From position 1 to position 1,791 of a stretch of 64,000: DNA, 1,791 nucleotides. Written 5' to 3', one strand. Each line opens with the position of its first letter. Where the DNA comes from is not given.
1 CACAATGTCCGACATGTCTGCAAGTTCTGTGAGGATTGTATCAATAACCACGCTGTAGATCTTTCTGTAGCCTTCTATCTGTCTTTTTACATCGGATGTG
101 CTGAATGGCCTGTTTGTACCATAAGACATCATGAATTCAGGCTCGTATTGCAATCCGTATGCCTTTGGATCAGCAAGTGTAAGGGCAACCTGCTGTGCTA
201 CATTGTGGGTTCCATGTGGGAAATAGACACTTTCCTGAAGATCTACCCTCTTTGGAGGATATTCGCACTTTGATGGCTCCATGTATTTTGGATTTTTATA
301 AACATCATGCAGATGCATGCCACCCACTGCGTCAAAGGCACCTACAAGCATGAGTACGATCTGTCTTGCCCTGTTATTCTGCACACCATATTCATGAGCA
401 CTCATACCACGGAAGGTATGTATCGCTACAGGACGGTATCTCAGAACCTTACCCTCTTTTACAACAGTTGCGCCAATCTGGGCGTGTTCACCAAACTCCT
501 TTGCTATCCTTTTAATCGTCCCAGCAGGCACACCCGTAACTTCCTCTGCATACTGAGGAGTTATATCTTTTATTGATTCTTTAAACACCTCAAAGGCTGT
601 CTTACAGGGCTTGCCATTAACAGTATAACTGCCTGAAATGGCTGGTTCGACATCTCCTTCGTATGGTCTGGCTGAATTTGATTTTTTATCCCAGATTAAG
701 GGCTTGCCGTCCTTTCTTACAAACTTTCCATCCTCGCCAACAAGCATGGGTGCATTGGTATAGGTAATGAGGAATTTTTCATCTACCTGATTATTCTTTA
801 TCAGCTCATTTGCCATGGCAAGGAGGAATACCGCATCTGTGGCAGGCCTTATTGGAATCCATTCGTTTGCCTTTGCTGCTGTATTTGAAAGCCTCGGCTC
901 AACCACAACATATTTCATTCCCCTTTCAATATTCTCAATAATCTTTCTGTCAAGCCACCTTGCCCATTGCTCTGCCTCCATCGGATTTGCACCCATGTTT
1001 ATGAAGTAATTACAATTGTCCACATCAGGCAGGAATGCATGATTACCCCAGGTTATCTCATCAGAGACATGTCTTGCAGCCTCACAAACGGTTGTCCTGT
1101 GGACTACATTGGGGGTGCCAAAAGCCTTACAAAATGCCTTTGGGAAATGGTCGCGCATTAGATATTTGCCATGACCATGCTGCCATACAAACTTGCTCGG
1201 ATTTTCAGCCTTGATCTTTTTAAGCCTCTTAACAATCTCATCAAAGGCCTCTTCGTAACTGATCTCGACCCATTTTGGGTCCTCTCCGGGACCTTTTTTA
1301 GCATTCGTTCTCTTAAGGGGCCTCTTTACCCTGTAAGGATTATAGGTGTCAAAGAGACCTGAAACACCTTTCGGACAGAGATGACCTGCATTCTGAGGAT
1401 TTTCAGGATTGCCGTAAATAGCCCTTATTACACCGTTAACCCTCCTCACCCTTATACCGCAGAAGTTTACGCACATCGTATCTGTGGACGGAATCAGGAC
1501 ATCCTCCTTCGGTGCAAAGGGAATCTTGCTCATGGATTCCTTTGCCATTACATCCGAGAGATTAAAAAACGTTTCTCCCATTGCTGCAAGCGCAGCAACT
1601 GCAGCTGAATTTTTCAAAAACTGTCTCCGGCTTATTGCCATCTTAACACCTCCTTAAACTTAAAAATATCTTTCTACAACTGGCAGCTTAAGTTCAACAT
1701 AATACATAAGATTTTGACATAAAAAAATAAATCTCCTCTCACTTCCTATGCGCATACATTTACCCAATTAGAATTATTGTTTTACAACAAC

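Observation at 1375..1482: Periplasmic molybdoenzyme with Asp in place of the first FS0 cysteine (D-x2-C-x3-C-x27-C)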

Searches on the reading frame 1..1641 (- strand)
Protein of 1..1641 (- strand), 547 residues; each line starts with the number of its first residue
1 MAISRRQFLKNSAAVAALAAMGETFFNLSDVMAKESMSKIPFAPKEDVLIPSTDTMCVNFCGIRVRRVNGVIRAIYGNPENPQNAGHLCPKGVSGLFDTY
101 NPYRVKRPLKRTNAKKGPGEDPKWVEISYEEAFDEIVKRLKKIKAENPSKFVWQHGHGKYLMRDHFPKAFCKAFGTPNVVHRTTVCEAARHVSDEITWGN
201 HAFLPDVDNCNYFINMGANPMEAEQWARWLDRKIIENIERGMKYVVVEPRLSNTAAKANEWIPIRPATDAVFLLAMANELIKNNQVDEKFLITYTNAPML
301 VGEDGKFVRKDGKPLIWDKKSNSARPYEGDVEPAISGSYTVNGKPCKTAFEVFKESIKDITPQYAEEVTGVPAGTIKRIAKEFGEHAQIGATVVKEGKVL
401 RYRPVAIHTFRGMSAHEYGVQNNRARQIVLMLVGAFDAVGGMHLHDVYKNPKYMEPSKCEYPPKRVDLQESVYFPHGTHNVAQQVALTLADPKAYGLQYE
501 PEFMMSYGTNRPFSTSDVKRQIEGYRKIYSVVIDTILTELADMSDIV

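Call 6: search_protein_families(library=pfam, proteins=[window:1-1641:-], max_evalue=0.01)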
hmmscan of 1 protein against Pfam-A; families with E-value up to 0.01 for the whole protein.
window:1-1641:- (547 aa): 3 families
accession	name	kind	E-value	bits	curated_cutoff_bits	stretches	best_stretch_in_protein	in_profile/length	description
PF00384.28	Molybdopterin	-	3.8e-20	72.7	24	1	104-296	1-190/353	Molybdopterin oxidoreductase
PF04879.21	Molybdop_Fe4S4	-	2.6e-09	37.4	22.7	1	55-100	9-54/55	Molybdopterin oxidoreductase Fe4S4 domain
PF10518.14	TAT_signal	-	7.4e-05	22.9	22.7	1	3-22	2-21/21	TAT (twin-arginine translocation) pathway signal sequence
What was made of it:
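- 1..1641 (-): N-terminal 547 codons of the catalytic A subunit (about 856 aa in relatives) of a Tat-exported Mo/W-bisPGD oxidoreductase; cut by the window edge. Pfam TAT_signal, Molybdop_Fe4S4 and Molybdopterin (call 6).
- On DMSO reductase (Mo/W-bisPGD) superfamily, FS0-containing type: The first two are in the window's 547 aa (call 6).
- Checked: Pfam finds TAT_signal, Molybdop_Fe4S4 and Molybdopterin (call 6).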

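Call 7: search_protein_families(library=ncbifam, proteins=[window:1-1641:-], max_evalue=0.01)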
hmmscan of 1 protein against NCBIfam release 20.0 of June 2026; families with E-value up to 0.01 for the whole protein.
window:1-1641:- (547 aa): 25 families
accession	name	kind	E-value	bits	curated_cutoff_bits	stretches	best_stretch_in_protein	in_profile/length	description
NF012032.0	PRK15488.1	equivalog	9.3e-60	202.5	694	2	1-296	1-282/759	thiosulfate reductase PhsA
NF041714.1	arsenate_red_ArrA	equivalog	5.2e-45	153.9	1600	2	2-281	2-282/848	arsenate respiratory reductase molybdopterin-containing subunit ArrA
TIGR01553.1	formate-DH-alph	equivalog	6.6e-39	133.4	814.2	1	3-441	2-438/1009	formate dehydrogenase-N subunit alpha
TIGR02166.1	dmsA_ynfE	subfamily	3.9e-38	131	777.7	1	3-386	1-357/794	DMSO/selenate family reductase complex A subunit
TIGR01591.1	Fdh-alpha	equivalog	8.5e-33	113.3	666.25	2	57-292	6-235/672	formate dehydrogenase subunit alpha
NF041783.2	mnquin_red_QrcB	equivalog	5.4e-29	100.9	440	1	46-285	49-282/695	menaquinone reductase molybdopterin-binding-like subunit QrcB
TIGR03479.1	DMSO_red_II_alp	subfamily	1.1e-28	99.9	984.75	1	85-448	101-470/913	molybdopterin-dependent oxidoreductase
NF010055.0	PRK13532.1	equivalog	4.5e-27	94.6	904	1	1-387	1-365/830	nitrate reductase catalytic subunit NapA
NF041513.1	formate_DH_Act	exception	4.4e-25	87.7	1400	1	36-304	29-304/1067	formate dehydrogenase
TIGR01706.1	NAPA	equivalog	1.2e-23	83.4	930.55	1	3-386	2-364/830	periplasmic nitrate reductase subunit alpha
NF011566.1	PRK14990.1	exception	2.7e-22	78.6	1600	1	3-295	14-319/814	dimethylsulfoxide reductase subunit A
NF041885.1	selenate_YnfE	exception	3.6e-21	74.7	1675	1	2-295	2-306/805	selenate/tellurate reductase subunit YnfE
NF041884.1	selenate_YnfF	exception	5.1e-20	71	1650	1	3-295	1-299/798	selenate/tellurate reductase subunit YnfF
NF011567.1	PRK14991.1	equivalog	8.9e-17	60.1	1750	1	163-299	233-378/1022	tetrathionate reductase subunit TtrA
TIGR00509.1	bisC_fam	subfamily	6.2e-15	54.5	1017.55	1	104-296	44-260/772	molybdopterin guanine dinucleotide-containing S/N-oxide reductase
TIGR01580.1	narG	equivalog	3.1e-08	31.7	1084.15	1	196-301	229-340/1235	nitrate reductase subunit alpha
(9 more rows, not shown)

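Call 8: search_solved_structures(query=window:1-1641:-, max_evalue=0.001, show_alignments=3)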
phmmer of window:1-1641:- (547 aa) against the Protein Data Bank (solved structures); distinct sequences matched with E-value up to 0.001: 49.
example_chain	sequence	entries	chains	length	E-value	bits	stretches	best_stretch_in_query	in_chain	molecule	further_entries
6cz7_A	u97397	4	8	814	3.6e-37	131.5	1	52-281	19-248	ArrA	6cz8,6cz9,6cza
2vpw_A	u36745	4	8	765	2.3e-35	125.5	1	38-295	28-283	THIOSULFATE REDUCTASE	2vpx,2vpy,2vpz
9vap_A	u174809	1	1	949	2e-26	96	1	2-291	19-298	Formate dehydrogenase molybdopterin-binding subunit FdhA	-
1kqf_A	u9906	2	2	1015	1.1e-25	93.6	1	1-441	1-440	FORMATE DEHYDROGENASE, NITRATE-INDUCIBLE, MAJOR SUBUNIT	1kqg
9qm0_A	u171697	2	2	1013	7.2e-21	77.6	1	1-441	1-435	Formate dehydrogenase, alpha subunit, selenocysteine-containing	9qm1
9rk0_A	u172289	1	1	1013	2.6e-20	75.8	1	1-441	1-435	Formate dehydrogenase, alpha subunit, selenocysteine-containing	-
6sdr_A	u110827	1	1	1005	2.9e-20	75.6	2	1-145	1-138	Formate dehydrogenase, alpha subunit, selenocysteine-containing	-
6sdv_A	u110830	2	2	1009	2.9e-20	75.6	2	1-145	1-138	Formate dehydrogenase, alpha subunit, selenocysteine-containing,Formate dehydrogenase, alp | Formate dehydrogenase, alpha subunit, selenocysteine-containing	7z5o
8cm4_A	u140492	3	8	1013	3e-20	75.6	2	1-145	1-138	Formate dehydrogenase, alpha subunit, selenocysteine-containing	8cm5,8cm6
30gj_A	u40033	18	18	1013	3e-20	75.6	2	1-145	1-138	Formate dehydrogenase, alpha subunit, selenocysteine-containing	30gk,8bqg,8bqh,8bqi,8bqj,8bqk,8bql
9rjz_A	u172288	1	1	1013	3e-20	75.6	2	1-145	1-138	Formate dehydrogenase, alpha subunit, selenocysteine-containing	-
8rcg_A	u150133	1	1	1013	3e-20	75.6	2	1-145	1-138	Formate dehydrogenase, alpha subunit, selenocysteine-containing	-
8cm7_A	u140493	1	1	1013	3.1e-20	75.6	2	1-145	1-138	Formate dehydrogenase, alpha subunit, selenocysteine-containing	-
9rjy_A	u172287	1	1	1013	3.2e-20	75.5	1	1-441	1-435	Formate dehydrogenase, alpha subunit, selenocysteine-containing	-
9rk1_A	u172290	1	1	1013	3.3e-20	75.4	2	1-145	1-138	Formate dehydrogenase, alpha subunit, selenocysteine-containing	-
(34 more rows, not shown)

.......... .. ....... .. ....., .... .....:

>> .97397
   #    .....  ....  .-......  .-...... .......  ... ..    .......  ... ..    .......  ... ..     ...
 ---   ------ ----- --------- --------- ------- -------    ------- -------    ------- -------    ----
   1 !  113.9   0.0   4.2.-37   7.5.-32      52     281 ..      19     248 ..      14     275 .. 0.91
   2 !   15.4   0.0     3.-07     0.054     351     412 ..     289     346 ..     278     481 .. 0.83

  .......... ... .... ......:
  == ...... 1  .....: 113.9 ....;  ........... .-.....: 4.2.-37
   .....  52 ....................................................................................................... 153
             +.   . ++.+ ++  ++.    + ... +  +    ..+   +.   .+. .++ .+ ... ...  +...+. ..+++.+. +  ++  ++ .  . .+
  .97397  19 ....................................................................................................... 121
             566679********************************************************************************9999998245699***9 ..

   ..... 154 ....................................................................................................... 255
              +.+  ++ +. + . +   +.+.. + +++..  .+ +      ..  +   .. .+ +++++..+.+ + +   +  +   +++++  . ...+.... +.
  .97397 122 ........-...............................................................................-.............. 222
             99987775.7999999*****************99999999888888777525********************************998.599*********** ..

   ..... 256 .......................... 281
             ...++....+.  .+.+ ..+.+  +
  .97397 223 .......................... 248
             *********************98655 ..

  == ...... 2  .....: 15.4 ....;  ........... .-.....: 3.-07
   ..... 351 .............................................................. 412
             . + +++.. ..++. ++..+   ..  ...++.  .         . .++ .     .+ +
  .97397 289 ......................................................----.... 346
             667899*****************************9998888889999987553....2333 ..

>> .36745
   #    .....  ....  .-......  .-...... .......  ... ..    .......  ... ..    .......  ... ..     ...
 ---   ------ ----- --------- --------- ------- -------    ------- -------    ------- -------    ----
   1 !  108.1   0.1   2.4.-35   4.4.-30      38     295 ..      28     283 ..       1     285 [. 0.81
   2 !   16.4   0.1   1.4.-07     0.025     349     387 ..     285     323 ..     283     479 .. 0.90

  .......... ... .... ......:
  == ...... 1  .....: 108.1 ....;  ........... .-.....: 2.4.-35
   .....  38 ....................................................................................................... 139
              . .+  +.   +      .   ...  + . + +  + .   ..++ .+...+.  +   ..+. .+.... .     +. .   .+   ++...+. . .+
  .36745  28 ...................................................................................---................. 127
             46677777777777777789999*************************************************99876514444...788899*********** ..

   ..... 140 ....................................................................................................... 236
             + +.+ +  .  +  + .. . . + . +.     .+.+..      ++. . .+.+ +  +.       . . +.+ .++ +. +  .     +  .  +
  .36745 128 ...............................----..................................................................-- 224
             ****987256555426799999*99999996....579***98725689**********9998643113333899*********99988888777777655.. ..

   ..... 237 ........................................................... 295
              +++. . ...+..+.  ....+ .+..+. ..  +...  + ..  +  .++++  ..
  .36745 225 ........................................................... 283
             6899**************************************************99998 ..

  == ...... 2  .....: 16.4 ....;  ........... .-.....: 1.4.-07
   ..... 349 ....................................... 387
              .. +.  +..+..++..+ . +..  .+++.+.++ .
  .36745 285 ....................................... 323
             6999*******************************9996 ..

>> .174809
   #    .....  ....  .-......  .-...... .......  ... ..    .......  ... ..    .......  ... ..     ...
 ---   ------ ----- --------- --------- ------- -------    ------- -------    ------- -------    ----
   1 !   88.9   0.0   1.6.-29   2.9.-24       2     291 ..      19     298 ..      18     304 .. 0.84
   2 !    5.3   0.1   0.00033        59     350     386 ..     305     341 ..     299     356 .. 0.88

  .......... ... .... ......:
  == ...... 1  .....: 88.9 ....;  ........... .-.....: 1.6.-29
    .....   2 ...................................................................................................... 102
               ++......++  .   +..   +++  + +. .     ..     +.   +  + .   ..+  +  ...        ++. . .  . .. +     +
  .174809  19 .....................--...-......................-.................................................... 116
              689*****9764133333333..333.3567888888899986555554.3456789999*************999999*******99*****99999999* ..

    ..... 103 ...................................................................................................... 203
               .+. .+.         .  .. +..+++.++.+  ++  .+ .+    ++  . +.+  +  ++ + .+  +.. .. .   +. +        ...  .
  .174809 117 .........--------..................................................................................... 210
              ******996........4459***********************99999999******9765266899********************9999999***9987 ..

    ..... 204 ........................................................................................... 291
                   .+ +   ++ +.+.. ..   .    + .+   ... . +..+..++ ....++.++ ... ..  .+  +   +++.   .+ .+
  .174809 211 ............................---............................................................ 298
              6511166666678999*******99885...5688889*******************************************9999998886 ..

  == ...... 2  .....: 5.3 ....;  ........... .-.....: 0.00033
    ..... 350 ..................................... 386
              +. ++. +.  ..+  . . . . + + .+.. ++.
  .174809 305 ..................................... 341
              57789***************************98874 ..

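Call 9: find_homologous_proteins(query=window:1-1641:-, max_evalue=1e-10)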
Query window:1-1641:- (547 aa): 591 proteins with E <= 1e-10 among 8000 candidates; the best 120 are listed.
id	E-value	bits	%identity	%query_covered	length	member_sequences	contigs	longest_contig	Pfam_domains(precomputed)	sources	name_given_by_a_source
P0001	0.0e+0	1235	96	100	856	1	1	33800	PF10518.15,PF00384.28,PF01568.28,PF04879.22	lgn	-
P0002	0.0e+0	1177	90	100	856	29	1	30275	PF00384.28,PF01568.28,PF04879.22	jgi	jgi:anaerobic selenocysteine-containing dehydrogenase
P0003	0.0e+0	1176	90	100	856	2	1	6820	PF00384.28,PF01568.28,PF04879.22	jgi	jgi:anaerobic selenocysteine-containing dehydrogenase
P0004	0.0e+0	1144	88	100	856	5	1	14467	PF00384.28,PF01568.28,PF04879.22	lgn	-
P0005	0.0e+0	1139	86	100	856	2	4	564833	PF00384.28,PF01568.28,PF04879.22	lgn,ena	-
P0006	0.0e+0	1134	86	100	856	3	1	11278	PF00384.28,PF01568.28,PF04879.22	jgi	-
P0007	0.0e+0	1129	88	100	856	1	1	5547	PF10518.15,PF00384.28,PF01568.28,PF04879.22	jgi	jgi:anaerobic selenocysteine-containing dehydrogenase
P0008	0.0e+0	1115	85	100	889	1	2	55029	PF10518.15,PF00384.28,PF01568.28,PF04879.22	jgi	-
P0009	0.0e+0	1106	84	100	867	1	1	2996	PF00384.28,PF01568.28,PF04879.22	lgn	-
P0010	0.0e+0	1075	82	100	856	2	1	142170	PF00384.28,PF01568.28,PF04879.22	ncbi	-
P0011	0.0e+0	1053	80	100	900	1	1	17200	PF00384.28,PF01568.28,PF04879.22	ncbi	ncbi:MAG: molybdopterin-dependent oxidoreductase [Thermodesulfobacteriota bacterium]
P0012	0.0e+0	1032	79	100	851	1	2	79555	PF00384.28,PF01568.28,PF04879.22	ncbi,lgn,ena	-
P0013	0.0e+0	1012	78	100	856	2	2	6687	PF00384.28,PF01568.28,PF04879.22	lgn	-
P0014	2.6e-296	1002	75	100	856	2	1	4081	PF00384.28,PF01568.28,PF04879.22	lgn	-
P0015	3.7e-291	985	76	100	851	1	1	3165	PF00384.28,PF01568.28,PF04879.22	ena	-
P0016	4.2e-271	918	71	100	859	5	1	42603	PF10518.15,PF00384.28,PF01568.28,PF04879.22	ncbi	ncbi:MAG: molybdopterin-dependent oxidoreductase [Caldimicrobium sp.]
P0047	1.6e-216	738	58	100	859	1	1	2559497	PF00384.28,PF01568.28,PF04879.22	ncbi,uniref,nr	ncbi:molybdopterin-containing oxidoreductase family protein [Sulfuricystis multivorans]|uniref:molyb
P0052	2.6e-215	734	58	100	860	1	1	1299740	PF00384.28,PF01568.28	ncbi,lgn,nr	ncbi:MAG: molybdopterin-dependent oxidoreductase [Gammaproteobacteria bacterium]|nr:molybdopterin-de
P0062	3.1e-214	731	58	100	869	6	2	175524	PF10518.15,PF00384.28,PF01568.28,PF04879.22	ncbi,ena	ncbi:MAG: molybdopterin-dependent oxidoreductase [Chromatiaceae bacterium]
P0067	6.8e-213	726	59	100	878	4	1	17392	PF00384.28,PF01568.28,PF04879.22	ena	-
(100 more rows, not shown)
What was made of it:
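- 1..1641 (-): 96% identical to the full-length P0001 (call 9).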

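Call 11: find_encoding_contigs(protein=P0001, flank=10000, max_places=3)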
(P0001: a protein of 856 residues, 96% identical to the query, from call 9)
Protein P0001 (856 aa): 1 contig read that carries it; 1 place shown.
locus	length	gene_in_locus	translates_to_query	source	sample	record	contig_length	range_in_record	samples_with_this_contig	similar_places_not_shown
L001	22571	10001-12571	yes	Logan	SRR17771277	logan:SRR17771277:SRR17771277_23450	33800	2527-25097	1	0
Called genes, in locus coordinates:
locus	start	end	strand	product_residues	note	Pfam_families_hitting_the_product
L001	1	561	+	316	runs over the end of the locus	PF03773:ArsP_1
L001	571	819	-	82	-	PF07927:HicA_toxin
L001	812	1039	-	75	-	-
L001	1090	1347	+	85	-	PF10865:DUF2703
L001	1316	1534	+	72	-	PF10865:DUF2703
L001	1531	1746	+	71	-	-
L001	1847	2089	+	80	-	PF13192:Thioredoxin_3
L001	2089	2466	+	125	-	PF12840:HTH_20, PF01022:HTH_5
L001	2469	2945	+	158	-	PF01451:LMWPc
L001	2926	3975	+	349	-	PF13593:SBF_like, PF01758:SBF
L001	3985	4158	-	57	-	PF15919:HicB_lk_antitox, PF21748:UPF0150 (weak)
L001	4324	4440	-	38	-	-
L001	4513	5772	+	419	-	PF02417:Chromate_transp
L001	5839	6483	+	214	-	PF01209:Ubie_methyltran (weak), PF13489:Methyltransf_23, PF13847:Methyltransf_31 (weak), PF08241:Methyltransf_11, PF08242:Methyltransf_12, PF13649:Methyltransf_25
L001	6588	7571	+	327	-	PF20229:ChrB_N (weak), PF09828:ChrB_C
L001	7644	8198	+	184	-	PF09918:DUF2148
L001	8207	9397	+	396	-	PF07690:MFS_1, PF12832:MFS_1_like (weak), PF00083:Sugar_tr (faint), PF05977:MFS_3 (weak), PF13347:MFS_2, PF12832:MFS_1_like, PF01306:LacY_symp (weak), PF07690:MFS_1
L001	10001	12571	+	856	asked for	PF10518:TAT_signal (weak), PF04879:Molybdop_Fe4S4, PF00384:Molybdopterin, PF01568:Molydop_binding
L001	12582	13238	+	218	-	PF00037:Fer4 (faint), PF12797:Fer4_2 (faint), PF12837:Fer4_6 (faint), PF12838:Fer4_7 (weak), PF13187:Fer4_9 (weak), PF13247:Fer4_11, PF25160:LdpA_Fe-S-bd (weak), PF12838:Fer4_7 (weak), +3 more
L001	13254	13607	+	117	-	-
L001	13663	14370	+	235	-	PF02613:Nitrate_red_del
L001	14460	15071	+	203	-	PF02663:FmdE, PF01258:zf-dskA_traR (faint)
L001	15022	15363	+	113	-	-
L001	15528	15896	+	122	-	PF00126:HTH_1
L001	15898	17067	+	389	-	PF00994:MoCF_biosynth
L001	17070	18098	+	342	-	PF11845:Tll0287-like, PF00512:HisKA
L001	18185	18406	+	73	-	PF01106:NifU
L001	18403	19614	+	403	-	PF11741:AMIN, PF01520:Amidase_3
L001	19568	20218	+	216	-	PF02361:CbiQ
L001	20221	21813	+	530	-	PF07969:Amidohydro_3, PF01979:Amidohydro_1 (weak), PF07969:Amidohydro_3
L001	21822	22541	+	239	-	PF07722:Peptidase_C26, PF00117:GATase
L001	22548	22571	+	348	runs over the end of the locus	PF01594:AI-2E_transport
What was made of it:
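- On DMSO reductase (Mo/W-bisPGD) superfamily, FS0-containing type: The third is in the 96%-identical full-length P0001 (calls 9, 11); that part of the gene lies outside the window.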
